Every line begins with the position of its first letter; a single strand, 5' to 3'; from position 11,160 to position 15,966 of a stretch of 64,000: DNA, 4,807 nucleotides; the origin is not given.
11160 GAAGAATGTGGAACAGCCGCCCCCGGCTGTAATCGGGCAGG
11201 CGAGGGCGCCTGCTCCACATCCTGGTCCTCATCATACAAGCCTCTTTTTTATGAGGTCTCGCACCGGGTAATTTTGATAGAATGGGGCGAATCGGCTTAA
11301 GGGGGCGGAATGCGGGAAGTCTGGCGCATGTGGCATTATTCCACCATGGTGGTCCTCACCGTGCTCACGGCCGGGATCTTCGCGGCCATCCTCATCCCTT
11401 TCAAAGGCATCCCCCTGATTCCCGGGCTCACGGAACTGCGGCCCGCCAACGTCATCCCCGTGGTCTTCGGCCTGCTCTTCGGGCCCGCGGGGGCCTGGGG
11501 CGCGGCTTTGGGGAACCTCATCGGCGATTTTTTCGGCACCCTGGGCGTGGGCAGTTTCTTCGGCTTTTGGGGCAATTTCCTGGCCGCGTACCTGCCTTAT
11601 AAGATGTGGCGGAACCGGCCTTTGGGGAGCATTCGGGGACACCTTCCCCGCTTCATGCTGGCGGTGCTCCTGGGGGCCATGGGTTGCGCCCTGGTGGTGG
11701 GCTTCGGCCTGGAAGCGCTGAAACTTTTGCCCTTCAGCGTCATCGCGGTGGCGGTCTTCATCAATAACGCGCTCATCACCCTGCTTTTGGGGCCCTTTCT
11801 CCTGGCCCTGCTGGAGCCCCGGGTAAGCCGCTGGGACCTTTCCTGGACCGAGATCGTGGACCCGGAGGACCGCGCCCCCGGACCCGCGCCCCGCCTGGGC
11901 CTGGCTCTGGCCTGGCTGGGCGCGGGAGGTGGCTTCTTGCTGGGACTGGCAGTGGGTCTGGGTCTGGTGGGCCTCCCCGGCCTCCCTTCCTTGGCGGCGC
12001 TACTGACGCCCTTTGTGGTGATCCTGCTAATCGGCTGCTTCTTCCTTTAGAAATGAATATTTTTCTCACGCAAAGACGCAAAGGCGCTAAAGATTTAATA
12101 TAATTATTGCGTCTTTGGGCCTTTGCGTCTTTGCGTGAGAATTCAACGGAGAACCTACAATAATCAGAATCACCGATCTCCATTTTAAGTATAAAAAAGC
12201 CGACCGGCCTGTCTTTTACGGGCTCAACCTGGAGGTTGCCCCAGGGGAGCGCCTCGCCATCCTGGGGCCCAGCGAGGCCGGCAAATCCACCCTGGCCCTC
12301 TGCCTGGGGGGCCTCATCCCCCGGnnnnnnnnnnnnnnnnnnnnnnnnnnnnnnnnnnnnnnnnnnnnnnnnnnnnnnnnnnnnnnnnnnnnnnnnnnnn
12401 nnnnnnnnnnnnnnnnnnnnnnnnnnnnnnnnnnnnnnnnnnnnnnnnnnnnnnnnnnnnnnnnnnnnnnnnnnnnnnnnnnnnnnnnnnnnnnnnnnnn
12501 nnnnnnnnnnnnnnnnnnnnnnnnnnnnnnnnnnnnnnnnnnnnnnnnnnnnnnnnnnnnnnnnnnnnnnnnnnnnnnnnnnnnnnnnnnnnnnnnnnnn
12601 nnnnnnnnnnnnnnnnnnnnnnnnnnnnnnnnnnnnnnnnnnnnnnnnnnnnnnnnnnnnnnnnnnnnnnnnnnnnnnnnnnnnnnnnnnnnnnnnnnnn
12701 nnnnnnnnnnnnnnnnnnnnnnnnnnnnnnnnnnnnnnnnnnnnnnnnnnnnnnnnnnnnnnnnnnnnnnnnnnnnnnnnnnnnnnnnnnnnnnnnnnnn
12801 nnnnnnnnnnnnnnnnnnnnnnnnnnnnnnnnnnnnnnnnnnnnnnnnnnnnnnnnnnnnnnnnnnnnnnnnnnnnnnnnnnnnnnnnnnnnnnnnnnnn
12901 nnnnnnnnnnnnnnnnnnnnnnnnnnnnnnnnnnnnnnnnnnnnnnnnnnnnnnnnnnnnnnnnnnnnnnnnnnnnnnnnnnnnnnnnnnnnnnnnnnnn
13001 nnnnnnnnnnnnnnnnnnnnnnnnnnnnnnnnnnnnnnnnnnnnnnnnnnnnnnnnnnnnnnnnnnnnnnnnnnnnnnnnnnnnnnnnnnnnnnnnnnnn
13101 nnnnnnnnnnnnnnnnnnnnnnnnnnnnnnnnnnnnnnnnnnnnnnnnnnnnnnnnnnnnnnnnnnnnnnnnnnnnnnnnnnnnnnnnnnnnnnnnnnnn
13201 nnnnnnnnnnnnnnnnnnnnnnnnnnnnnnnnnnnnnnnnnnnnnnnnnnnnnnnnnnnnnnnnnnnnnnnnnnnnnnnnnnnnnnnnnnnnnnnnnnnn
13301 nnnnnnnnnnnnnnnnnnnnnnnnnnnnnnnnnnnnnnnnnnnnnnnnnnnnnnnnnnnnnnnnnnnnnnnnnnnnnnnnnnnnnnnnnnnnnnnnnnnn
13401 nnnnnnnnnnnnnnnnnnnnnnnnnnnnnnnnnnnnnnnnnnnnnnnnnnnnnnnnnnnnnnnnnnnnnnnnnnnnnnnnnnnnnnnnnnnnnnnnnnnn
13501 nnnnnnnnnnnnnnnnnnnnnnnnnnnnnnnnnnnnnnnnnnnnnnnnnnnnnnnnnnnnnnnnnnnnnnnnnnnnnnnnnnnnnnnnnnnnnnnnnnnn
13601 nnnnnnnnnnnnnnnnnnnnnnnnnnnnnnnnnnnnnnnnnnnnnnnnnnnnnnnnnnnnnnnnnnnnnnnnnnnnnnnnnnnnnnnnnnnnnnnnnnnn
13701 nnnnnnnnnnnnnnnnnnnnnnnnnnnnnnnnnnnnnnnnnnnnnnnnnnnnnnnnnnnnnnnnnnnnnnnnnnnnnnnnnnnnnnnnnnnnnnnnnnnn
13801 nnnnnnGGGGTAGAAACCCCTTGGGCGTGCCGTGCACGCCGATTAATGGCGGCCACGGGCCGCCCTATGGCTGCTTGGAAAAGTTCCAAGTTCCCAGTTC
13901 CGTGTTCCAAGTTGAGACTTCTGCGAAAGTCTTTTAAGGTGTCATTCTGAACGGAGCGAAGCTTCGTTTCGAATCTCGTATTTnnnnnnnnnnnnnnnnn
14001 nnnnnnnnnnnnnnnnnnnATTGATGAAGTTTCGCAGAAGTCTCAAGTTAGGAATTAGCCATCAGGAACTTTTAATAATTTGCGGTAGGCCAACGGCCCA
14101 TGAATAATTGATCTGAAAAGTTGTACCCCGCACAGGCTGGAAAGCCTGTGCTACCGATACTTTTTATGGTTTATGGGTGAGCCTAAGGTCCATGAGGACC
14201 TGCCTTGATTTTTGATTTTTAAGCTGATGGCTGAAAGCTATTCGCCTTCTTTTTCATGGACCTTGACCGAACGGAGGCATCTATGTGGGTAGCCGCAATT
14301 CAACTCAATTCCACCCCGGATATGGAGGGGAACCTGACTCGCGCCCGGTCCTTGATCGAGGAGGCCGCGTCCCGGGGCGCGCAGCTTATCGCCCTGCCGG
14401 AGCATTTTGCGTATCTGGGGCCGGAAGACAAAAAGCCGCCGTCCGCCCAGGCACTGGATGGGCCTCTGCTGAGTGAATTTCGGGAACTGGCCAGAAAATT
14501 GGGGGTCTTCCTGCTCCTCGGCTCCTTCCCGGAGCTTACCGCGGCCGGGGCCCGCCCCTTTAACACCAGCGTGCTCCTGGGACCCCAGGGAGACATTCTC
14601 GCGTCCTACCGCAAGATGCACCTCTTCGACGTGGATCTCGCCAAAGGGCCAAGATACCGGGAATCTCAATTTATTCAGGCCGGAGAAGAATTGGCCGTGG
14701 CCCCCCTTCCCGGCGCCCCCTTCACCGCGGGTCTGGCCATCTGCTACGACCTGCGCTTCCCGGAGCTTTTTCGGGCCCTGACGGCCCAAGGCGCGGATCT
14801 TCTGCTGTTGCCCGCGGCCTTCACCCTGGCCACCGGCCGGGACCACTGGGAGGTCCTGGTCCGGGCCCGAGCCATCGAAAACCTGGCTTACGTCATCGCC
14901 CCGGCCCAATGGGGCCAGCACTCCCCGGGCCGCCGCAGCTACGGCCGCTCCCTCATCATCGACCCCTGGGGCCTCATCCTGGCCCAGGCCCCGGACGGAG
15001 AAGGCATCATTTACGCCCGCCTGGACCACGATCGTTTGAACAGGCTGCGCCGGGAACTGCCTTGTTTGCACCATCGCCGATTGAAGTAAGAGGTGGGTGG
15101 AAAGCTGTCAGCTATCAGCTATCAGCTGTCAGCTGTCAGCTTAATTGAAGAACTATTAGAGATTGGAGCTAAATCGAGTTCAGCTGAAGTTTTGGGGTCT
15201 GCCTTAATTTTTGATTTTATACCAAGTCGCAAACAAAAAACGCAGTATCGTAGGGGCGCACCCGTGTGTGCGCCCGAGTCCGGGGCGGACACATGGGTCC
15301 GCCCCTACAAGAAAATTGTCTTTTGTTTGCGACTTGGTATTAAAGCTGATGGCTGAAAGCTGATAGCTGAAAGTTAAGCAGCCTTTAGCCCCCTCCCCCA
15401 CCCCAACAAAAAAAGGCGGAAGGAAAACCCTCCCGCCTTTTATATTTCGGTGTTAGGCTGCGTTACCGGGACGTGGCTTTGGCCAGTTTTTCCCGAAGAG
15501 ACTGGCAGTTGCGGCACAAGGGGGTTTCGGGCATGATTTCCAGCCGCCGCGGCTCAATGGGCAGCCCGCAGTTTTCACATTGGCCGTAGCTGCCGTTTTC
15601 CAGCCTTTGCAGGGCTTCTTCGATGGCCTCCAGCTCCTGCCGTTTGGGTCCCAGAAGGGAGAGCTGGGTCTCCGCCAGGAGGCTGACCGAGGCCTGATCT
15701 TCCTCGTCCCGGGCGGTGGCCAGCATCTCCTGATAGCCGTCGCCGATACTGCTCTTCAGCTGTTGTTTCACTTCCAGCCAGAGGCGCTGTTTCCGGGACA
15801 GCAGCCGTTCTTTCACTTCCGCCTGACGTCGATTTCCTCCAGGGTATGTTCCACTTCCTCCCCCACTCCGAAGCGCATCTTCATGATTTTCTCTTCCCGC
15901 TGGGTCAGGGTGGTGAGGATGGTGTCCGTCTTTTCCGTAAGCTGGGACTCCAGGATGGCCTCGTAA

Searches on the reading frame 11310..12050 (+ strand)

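Call 30: search_protein_families(library=pfam, proteins=[window:11310-12050:+], max_evalue=0.001)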
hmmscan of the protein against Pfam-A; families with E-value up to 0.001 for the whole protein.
window:11310-12050:+ (246 aa): 1 family
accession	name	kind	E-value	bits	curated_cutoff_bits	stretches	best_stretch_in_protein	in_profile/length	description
PF06177.16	QueT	-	4.3e-17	63.2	33.7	1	15-169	2-140/141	QueT transporter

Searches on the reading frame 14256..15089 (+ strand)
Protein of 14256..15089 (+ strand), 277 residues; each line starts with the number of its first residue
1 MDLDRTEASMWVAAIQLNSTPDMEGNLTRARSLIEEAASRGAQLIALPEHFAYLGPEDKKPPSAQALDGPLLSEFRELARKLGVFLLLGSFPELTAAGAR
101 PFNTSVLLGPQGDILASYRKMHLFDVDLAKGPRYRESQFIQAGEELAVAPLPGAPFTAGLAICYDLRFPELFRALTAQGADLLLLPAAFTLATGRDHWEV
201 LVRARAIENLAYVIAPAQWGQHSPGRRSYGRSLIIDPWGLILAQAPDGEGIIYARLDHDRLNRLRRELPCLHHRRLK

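Call 43: find_encoding_contigs(protein=window:14283-15089:+, flank=3000, max_places=10)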
Protein window:14283-15089:+ (268 aa): no gene with exactly this product is on record in the collection.

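Call 44: find_encoding_contigs(protein=window:14256-15089:+, flank=3000, max_places=10)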
Protein window:14256-15089:+ (277 aa): no gene with exactly this product is on record in the collection.

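Call 82: search_protein_families(library=pfam, proteins=[window:14283-15089:+], max_evalue=0.01)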
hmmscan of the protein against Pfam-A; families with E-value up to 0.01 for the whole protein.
window:14283-15089:+ (268 aa): 1 family
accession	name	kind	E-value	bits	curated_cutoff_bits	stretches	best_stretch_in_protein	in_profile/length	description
PF00795.27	CN_hydrolase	-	1.9e-64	217.9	23.2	1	3-256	2-255/256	Carbon-nitrogen hydrolase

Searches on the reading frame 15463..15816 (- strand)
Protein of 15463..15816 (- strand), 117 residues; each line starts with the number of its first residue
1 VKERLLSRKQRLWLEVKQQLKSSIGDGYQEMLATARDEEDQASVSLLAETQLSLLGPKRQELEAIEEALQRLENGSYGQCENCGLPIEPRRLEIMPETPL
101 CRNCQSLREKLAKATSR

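Call 82: search_protein_families(library=pfam, proteins=[window:15463-15816:-], max_evalue=0.01)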
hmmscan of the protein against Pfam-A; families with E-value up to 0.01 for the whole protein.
window:15463-15816:- (117 aa): 1 family
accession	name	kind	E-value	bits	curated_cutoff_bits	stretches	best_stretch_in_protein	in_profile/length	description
PF01258.23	zf-dskA_traR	-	1.5e-11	44.5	24.9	1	75-110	1-36/36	Prokaryotic dksA/traR C4-type zinc finger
